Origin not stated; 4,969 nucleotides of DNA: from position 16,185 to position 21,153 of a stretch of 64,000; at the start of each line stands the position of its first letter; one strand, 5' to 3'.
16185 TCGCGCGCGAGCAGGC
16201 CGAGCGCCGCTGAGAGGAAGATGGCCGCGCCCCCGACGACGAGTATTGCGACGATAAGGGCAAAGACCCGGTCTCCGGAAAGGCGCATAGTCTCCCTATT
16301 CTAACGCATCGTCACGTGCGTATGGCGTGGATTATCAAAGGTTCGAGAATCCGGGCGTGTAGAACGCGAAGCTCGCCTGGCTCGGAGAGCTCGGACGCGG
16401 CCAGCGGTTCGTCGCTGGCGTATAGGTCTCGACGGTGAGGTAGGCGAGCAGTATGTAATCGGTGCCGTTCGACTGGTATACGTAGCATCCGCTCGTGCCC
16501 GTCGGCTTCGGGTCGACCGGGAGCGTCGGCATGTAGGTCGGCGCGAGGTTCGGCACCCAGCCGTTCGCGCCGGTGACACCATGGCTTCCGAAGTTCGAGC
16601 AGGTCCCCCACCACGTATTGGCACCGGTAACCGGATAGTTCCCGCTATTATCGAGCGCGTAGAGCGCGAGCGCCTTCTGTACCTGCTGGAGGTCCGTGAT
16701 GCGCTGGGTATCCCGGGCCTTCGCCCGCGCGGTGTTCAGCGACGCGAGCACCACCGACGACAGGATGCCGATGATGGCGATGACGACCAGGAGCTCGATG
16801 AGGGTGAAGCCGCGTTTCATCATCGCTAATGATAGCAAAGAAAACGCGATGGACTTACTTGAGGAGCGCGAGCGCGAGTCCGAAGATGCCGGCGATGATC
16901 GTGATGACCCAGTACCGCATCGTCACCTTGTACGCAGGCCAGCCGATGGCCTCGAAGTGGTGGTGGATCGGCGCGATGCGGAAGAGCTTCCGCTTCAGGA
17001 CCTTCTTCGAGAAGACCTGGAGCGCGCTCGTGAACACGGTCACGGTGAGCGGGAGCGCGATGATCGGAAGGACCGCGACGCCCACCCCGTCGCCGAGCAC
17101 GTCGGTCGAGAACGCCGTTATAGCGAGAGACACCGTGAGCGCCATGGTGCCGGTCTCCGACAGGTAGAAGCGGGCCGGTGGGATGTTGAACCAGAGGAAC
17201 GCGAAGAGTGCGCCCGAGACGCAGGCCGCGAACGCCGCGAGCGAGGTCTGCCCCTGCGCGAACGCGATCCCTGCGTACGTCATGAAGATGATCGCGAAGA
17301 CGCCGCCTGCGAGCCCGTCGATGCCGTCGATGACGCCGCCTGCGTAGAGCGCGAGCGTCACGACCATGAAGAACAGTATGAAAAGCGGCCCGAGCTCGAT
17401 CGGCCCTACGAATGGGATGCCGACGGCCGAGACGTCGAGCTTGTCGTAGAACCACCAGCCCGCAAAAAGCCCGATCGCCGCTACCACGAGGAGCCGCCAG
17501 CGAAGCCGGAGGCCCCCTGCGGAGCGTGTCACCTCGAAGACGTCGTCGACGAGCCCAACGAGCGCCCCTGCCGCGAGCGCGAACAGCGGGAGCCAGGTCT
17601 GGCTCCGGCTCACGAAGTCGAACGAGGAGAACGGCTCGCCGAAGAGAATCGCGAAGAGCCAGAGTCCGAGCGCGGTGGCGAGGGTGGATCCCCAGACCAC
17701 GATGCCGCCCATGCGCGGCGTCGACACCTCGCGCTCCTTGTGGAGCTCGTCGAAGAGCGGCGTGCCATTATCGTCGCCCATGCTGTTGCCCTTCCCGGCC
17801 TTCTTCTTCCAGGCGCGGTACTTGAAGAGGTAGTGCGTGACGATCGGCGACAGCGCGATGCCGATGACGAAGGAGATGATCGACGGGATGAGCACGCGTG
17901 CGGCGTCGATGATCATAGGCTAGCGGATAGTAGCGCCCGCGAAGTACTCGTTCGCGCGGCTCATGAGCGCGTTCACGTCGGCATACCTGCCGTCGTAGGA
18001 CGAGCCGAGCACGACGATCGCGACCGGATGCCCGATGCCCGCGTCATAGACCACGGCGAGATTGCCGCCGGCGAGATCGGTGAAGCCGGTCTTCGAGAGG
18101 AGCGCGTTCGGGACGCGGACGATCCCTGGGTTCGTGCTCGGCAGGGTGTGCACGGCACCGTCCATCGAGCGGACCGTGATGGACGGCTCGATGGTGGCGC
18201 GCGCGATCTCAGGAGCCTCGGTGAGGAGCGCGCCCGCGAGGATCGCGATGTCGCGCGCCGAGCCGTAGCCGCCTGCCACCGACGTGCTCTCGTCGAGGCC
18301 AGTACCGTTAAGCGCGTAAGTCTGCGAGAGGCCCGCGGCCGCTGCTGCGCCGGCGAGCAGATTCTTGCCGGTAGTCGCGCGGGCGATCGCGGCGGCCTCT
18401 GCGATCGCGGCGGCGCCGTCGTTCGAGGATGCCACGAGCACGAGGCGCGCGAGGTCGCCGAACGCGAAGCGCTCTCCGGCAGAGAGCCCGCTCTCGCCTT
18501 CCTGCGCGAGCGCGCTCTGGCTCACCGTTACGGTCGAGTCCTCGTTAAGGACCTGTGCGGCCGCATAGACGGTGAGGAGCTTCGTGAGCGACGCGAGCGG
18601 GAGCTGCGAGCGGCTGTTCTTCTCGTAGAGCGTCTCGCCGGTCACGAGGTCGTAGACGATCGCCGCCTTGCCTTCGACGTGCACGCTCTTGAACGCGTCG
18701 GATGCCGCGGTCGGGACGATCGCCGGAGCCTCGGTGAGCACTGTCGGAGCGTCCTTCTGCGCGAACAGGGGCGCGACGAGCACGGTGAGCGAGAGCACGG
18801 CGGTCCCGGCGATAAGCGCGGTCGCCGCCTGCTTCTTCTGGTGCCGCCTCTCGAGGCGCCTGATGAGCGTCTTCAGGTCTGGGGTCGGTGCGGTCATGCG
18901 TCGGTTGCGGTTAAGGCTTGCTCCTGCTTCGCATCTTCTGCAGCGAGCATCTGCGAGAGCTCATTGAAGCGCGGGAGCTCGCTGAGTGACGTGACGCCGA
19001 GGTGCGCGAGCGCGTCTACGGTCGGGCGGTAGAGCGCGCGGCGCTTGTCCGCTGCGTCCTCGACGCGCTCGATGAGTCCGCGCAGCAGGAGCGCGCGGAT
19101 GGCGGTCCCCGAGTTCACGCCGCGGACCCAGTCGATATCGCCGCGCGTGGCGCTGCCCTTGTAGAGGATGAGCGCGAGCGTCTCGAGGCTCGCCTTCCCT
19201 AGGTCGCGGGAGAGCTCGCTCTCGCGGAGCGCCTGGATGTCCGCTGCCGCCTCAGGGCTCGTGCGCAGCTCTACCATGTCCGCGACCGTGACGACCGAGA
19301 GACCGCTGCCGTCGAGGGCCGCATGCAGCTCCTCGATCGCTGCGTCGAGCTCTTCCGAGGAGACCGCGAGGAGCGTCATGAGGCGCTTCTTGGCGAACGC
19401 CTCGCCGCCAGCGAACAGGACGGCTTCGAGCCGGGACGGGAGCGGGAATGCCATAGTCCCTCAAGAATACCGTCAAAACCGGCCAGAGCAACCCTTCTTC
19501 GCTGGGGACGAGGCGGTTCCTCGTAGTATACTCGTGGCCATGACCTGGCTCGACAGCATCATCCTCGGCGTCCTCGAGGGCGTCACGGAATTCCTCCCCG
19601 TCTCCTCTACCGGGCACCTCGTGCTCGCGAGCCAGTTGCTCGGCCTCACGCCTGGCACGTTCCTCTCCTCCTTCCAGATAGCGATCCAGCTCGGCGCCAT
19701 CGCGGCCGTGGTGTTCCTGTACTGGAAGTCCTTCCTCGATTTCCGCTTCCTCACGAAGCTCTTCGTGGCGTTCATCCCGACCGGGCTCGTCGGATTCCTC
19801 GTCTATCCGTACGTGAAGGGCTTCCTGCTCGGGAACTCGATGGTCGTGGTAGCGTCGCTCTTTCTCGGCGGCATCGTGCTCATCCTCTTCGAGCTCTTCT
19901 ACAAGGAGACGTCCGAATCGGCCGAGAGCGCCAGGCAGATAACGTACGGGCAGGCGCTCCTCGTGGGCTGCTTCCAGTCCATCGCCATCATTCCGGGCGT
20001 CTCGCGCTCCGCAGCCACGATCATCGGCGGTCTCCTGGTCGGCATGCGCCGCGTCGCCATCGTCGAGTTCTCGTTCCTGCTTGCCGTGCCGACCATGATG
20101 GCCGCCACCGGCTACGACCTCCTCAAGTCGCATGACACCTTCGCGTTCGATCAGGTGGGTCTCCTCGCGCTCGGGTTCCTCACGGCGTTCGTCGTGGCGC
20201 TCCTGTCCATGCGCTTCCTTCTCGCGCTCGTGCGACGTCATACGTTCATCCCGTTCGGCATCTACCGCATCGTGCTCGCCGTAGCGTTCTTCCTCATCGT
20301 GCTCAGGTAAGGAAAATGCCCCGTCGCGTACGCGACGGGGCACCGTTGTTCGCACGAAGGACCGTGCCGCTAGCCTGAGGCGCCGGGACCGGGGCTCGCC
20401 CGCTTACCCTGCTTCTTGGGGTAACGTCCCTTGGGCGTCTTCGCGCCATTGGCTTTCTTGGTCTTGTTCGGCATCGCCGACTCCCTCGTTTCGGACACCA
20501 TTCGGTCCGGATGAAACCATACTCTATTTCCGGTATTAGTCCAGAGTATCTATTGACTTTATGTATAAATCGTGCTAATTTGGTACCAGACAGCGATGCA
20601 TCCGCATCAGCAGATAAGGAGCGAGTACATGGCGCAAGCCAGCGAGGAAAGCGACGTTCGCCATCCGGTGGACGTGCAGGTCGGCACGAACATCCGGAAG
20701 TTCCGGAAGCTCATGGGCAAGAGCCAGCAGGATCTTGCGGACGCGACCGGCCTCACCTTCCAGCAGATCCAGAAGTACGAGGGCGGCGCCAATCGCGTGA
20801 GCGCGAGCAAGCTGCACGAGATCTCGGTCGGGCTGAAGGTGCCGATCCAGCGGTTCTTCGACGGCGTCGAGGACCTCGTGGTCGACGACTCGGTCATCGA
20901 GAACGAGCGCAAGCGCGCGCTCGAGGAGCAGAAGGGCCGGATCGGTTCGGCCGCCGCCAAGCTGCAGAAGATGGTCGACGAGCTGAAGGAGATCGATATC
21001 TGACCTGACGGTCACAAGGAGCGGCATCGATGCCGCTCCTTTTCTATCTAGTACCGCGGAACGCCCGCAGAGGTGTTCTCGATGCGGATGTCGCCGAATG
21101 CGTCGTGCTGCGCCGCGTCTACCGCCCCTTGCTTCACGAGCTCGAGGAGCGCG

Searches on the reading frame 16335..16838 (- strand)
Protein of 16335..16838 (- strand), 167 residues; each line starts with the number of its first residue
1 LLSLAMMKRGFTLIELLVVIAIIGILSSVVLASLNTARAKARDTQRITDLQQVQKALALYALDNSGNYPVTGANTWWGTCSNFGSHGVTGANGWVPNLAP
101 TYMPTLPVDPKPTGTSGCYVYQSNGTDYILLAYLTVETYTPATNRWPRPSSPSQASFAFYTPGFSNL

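Call 3: search_protein_families(library=pfam, proteins=[window:16335-16838:-])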
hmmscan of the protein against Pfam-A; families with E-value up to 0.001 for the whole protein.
window:16335-16838:- (167 aa): 1 family
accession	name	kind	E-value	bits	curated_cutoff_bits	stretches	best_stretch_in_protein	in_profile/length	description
PF07963.17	N_methyl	-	2.5e-08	33.6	21.2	1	7-31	3-27/27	Prokaryotic N-terminal methylation motif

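Call 4: search_protein_families(library=ncbifam, proteins=[window:16335-16838:-])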
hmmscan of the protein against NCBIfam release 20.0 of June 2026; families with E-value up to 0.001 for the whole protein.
window:16335-16838:- (167 aa): 12 families
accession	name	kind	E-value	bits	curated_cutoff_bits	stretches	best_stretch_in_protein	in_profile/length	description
TIGR01710.1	typeII_sec_gspG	equivalog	1.4e-13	51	88.85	1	9-71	1-62/134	type II secretion system major pseudopilin GspG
TIGR01708.2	typeII_sec_gspH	equivalog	1e-10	41.9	80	1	9-52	2-45/169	type II secretion system minor pseudopilin GspH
TIGR02532.1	IV_pilin_GFxxxE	domain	7.5e-10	38.2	16.3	1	8-31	1-24/24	prepilin-type N-terminal cleavage/methylation domain-containing protein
NF007862.0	PRK10574.1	equivalog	1.8e-08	34.7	138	1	7-67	3-63/145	prepilin peptidase-dependent pilin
NF041013.1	T4P_ComGE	equivalog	1.6e-07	31.3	49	1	9-65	4-61/83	competence type IV pilus minor pilin ComGE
NF041775.1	typeIV_PilA_Myxo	equivalog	4.2e-07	30.1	400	1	8-53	10-55/214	type IV pilin protein PilA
NF040999.1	pilin_ComGC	equivalog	1.1e-06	28.8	75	1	9-66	2-58/84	competence type IV pilus major pilin ComGC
TIGR01707.1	gspI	equivalog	6.4e-05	23.4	44.35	1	10-65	1-48/101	type II secretion system minor pseudopilin GspI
NF007800.0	PRK10506.1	equivalog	6.6e-05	22.8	158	1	7-50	7-50/163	prepilin peptidase-dependent protein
TIGR02596.1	TIGR02596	subfamily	7.4e-05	22.9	70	1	11-50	1-40/196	Verru_Chthon cassette protein D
NF040982.1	ComGD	equivalog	0.00019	21.9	70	1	8-62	1-55/139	competence type IV pilus minor pilin ComGD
TIGR01711.1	gspJ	equivalog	0.00041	20.2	64.85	1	9-54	1-50/192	type II secretion system minor pseudopilin GspJ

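Call 70: search_solved_structures(query=window:16335-16823:-, max_evalue=0.01)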
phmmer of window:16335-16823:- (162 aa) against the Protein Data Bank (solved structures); distinct sequences matched with E-value up to 0.01: 18.
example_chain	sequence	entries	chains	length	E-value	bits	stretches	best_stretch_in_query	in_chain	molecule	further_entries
7tgg_A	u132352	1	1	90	3.4e-08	37.1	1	3-64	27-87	Geopilin domain 1 protein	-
5wda_A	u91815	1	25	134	6.4e-08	36.2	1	6-67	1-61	General secretion pathway protein G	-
9egp_A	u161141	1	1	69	3.7e-07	33.7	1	3-56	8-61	Geopilin domain 1 protein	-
6xxd_A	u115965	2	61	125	6.7e-07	32.9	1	6-61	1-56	PilA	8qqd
2m7g_A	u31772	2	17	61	7.8e-07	32.6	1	6-64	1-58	Geopilin domain 1 protein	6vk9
5kua_A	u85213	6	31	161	1.4e-05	28.6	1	6-89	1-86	pilin | Neisseria meningitidis PilE variant SB-GATDH | Neisseria meningitidis PilE, SB-DATDH variant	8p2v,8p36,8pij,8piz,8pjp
8p3b_A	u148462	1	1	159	5e-05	26.8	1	6-74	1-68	Fimbrial protein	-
2hi2_A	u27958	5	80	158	6.2e-05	26.5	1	6-70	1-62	Fimbrial protein | PilA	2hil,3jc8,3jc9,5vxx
1ay2_A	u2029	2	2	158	7.7e-05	26.1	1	6-67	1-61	TYPE 4 PILIN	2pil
8cia_B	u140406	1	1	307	0.00047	23.6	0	87-149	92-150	Kelch like family member 20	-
8cia_E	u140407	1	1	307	0.00048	23.6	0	87-149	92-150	Kelch like family member 20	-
8cia_A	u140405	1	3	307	0.0005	23.5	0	87-149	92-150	Kelch-like protein 20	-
9laa_A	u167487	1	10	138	0.00067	23.1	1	3-29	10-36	Type IV pilin protein PilA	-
5yq4_A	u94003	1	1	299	0.0011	22.3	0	87-149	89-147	Kelch-like protein 20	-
6gy5_A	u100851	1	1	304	0.0012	22.3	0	87-149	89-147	Kelch-like protein 20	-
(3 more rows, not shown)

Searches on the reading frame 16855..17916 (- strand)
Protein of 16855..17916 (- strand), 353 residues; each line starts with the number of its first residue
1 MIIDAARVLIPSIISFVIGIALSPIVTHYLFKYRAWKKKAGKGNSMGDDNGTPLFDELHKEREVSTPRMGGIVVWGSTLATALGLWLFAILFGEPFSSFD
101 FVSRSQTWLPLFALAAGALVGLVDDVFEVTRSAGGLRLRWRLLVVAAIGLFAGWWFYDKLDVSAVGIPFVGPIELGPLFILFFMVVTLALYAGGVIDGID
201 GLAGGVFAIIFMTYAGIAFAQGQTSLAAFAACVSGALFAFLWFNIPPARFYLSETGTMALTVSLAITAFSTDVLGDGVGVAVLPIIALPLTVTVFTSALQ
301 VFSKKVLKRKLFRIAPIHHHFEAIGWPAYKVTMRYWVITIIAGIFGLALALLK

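Call 3: search_protein_families(library=pfam, proteins=[window:16855-17916:-])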
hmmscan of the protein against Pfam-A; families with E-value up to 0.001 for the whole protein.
window:16855-17916:- (353 aa): 1 family
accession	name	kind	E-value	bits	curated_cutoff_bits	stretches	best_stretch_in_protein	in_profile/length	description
PF00953.26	Glycos_transf_4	-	5.9e-20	72.3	27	1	111-269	5-157/160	Glycosyl transferase family 4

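Call 4: search_protein_families(library=ncbifam, proteins=[window:16855-17916:-])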
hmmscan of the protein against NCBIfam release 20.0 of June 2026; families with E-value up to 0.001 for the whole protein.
window:16855-17916:- (353 aa): 3 families
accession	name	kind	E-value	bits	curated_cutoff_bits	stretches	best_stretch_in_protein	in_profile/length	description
TIGR00445.1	mraY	equivalog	6e-34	118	192.05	1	59-349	29-317/321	phospho-N-acetylmuramoyl-pentapeptide-transferase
NF053644.1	MraY_archaea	equivalog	3.9e-16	59.3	450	1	167-347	170-340/340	pseudomurein biosynthesis MraY family phospho-N-acetylmuramoyl-pentapeptide-transferase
TIGR02380.1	ECA_wecA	exception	1.4e-07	31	326.05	1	105-345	65-301/346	UDP-N-acetylglucosamine--undecaprenyl-phosphate N-acetylglucosaminephosphotransferase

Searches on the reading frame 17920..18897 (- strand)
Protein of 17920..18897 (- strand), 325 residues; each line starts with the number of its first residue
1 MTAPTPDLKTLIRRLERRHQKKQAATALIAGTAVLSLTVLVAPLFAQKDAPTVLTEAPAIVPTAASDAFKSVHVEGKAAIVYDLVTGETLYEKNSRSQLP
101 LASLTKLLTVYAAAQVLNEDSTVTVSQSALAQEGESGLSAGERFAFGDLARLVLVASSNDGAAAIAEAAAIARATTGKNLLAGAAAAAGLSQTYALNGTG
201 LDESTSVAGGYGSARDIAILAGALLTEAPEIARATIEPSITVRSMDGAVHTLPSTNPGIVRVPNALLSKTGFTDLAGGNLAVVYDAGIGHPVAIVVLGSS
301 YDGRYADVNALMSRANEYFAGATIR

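Call 3: search_protein_families(library=pfam, proteins=[window:17920-18897:-])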
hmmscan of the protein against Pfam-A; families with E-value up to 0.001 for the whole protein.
window:17920-18897:- (325 aa): 3 families
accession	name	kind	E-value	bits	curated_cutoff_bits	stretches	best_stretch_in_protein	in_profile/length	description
PF00768.25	Peptidase_S11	-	2.7e-31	109.3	27.6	1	73-299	9-237/239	D-alanyl-D-alanine carboxypeptidase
PF02113.21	Peptidase_S13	-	0.00062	19.1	22.8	0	78-124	20-66/444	D-Ala-D-Ala carboxypeptidase 3 (S13) family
PF13354.11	Beta-lactamase2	-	0.00065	19.5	22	0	81-227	4-149/214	Beta-lactamase enzyme family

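Call 4: search_protein_families(library=ncbifam, proteins=[window:17920-18897:-])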
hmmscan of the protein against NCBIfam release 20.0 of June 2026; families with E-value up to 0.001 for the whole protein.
window:17920-18897:- (325 aa): 7 families
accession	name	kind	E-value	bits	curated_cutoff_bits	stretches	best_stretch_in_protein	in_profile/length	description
NF008668.0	PRK11669.1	equivalog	4.5e-15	55.6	294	1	57-307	25-269/316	D-alanyl-D-alanine endopeptidase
NF038273.1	strep_PBP3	exception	1e-14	54.4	490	1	70-243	22-213/407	D-alanyl-D-alanine carboxypeptidase PBP3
NF008489.0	PRK11397.1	equivalog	2.2e-14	53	610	1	70-321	31-285/389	serine-type D-Ala-D-Ala carboxypeptidase DacD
NF007445.0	PRK10001.1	equivalog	5.3e-14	51.8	765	1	63-314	26-280/400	serine-type D-Ala-D-Ala carboxypeptidase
NF008059.0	PRK10793.1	equivalog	8.2e-14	51.1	694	1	74-319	44-292/403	D-alanyl-D-alanine carboxypeptidase DacA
NF038258.2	PBP4_Staph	exception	2.1e-08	33.4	500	1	64-237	29-220/366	penicillin-binding protein PBP4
NF000471.1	vanY_of_D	exception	0.00066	19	625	0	69-308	92-344/354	transpeptidase-like D-Ala-D-Ala carboxypeptidase VanY-D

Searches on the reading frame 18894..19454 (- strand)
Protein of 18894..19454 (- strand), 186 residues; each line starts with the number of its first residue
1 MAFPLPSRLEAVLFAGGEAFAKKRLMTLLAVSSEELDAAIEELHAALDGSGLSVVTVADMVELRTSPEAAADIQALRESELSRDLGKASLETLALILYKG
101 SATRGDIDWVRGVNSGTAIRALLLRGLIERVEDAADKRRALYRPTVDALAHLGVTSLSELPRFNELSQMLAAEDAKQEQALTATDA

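Call 3: search_protein_families(library=pfam, proteins=[window:18894-19454:-])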
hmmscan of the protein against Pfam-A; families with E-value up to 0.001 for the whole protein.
window:18894-19454:- (186 aa): 2 families
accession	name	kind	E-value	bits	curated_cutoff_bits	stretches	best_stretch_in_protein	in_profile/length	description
PF04079.22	SMC_ScpB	-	1.9e-32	112.5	27.4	1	8-162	2-159/160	Segregation and condensation complex subunit ScpB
PF13463.12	HTH_27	-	0.00053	20.7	22.2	0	114-145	35-65/68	Winged helix DNA-binding domain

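Call 4: search_protein_families(library=ncbifam, proteins=[window:18894-19454:-])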
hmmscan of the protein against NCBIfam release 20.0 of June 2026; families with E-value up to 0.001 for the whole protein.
window:18894-19454:- (186 aa): 2 families
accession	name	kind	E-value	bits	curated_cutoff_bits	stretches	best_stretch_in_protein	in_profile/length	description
TIGR00281.1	TIGR00281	equivalog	4.4e-20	72.1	89.2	1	8-166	5-167/186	SMC-Scp complex subunit ScpB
NF001106.1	PRK00135.2-1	exception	7.5e-10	38.3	300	1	9-165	206-367/377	SMC-Scp complex subunit ScpB, long form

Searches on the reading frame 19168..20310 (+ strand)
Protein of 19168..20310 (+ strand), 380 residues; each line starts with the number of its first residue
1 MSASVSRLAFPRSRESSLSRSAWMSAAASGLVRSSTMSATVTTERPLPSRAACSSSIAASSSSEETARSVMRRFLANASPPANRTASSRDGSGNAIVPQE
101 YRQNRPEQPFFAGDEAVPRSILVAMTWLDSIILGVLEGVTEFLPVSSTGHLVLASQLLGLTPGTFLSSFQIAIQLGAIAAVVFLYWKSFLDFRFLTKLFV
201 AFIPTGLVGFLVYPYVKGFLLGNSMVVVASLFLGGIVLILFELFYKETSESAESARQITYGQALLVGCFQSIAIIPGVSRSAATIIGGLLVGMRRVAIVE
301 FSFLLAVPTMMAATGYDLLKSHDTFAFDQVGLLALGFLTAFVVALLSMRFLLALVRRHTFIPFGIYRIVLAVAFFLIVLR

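Call 7: search_protein_families(library=pfam, proteins=[window:19168-20310:+])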
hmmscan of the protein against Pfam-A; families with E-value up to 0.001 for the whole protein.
window:19168-20310:+ (380 aa): 1 family
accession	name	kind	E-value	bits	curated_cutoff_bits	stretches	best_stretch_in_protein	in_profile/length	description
PF02673.24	BacA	-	1.9e-70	238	33.4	1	131-372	2-256/257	Bacitracin resistance protein BacA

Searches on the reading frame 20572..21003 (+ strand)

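Call 8: search_protein_families(library=pfam, proteins=[window:20572-21003:+])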
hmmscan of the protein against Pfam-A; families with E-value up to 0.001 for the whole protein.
window:20572-21003:+ (143 aa): 4 families
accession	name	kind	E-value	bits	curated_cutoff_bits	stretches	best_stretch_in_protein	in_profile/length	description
PF01381.28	HTH_3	-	3.2e-10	40.3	23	1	41-93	1-53/55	Helix-turn-helix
PF13443.12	HTH_26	-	6e-05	23.6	22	1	40-90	1-52/63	Cro/C1-type HTH DNA-binding domain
PF13560.12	HTH_31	-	7.8e-05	23.3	27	1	37-91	2-57/64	Helix-turn-helix domain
PF12844.13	HTH_19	-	0.00026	21.2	30.2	1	38-99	1-62/64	Helix-turn-helix domain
